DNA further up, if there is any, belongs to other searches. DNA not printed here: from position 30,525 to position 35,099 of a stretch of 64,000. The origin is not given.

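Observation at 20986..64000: About 43-kb one-strand NRPS supra-operon: 8 carrier domains on 5 proteins, two TE termini, gene order not colinear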

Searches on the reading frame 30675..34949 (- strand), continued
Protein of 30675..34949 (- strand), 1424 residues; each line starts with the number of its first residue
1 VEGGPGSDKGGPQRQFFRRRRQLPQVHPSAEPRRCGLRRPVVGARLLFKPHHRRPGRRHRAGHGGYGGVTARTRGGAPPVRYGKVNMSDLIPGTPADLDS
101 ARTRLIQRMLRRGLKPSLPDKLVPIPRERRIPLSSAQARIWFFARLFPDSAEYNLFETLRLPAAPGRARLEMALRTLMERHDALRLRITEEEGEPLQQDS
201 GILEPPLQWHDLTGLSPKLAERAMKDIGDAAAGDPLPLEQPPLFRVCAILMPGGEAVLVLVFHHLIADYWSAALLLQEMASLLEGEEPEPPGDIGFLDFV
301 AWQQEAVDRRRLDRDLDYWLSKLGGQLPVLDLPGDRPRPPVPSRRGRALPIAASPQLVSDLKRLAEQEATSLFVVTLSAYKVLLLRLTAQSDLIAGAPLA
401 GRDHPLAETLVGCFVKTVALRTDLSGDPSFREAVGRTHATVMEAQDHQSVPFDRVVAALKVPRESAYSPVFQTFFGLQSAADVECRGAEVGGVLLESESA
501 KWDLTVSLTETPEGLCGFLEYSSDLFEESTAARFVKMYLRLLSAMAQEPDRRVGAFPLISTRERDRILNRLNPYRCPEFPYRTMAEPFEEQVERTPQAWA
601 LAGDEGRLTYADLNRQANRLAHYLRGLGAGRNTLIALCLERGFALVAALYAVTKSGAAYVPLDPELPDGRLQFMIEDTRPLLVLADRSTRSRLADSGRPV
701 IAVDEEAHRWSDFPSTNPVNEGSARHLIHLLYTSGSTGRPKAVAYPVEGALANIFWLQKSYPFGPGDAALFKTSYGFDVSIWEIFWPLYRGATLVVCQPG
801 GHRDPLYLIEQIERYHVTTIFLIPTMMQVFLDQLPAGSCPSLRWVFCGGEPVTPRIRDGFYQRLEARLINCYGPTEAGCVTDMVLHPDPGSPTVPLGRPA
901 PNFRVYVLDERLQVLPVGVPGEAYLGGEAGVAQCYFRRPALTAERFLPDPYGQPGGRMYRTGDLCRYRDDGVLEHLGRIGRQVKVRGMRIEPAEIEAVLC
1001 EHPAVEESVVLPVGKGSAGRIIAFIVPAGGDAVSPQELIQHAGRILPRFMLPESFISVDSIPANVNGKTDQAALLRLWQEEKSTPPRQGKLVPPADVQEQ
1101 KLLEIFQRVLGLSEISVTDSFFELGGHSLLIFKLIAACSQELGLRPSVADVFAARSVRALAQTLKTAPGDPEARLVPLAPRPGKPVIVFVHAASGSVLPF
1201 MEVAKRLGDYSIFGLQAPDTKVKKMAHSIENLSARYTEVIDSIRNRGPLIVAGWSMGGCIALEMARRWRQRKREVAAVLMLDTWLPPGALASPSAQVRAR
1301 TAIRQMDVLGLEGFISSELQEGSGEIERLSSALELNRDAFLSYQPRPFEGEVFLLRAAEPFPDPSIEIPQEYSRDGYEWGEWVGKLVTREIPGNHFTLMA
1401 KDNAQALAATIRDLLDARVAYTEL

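Call 49: find_encoding_contigs(protein=P0253, flank=10000, max_places=1)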
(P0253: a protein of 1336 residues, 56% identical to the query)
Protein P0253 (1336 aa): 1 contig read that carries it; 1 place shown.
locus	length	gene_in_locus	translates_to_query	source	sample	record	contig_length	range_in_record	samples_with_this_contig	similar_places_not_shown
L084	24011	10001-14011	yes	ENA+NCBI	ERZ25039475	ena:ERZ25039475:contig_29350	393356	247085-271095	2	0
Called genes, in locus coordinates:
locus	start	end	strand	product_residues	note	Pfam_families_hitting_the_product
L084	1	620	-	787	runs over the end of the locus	PF00501:AMP-binding, PF13193:AMP-binding_C, PF00550:PP-binding, PF00975:Thioesterase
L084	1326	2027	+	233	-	PF14518:Haem_oxygenas_2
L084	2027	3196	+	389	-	-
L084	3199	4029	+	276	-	PF02567:PhzC-PhzF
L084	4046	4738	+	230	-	PF04299:FMN_bind_2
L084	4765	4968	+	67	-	PF03621:MbtH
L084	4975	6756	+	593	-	PF00501:AMP-binding, PF13193:AMP-binding_C, PF00550:PP-binding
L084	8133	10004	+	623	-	PF00501:AMP-binding, PF13193:AMP-binding_C, PF00550:PP-binding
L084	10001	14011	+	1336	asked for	PF00668:Condensation, PF00501:AMP-binding, PF13193:AMP-binding_C, PF00550:PP-binding, PF00561:Abhydrolase_1, PF00975:Thioesterase, PF12697:Abhydrolase_6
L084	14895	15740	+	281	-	PF02543:Carbam_trans_N, PF16861:Carbam_trans_C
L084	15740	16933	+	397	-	PF00067:p450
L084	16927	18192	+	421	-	PF05977:MFS_3, PF07690:MFS_1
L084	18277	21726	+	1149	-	-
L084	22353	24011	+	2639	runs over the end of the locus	PF00668:Condensation, PF00501:AMP-binding, PF13193:AMP-binding_C, PF00550:PP-binding, PF03588:Leu_Phe_trans, PF00668:Condensation, PF00501:AMP-binding, PF13193:AMP-binding_C, +2 more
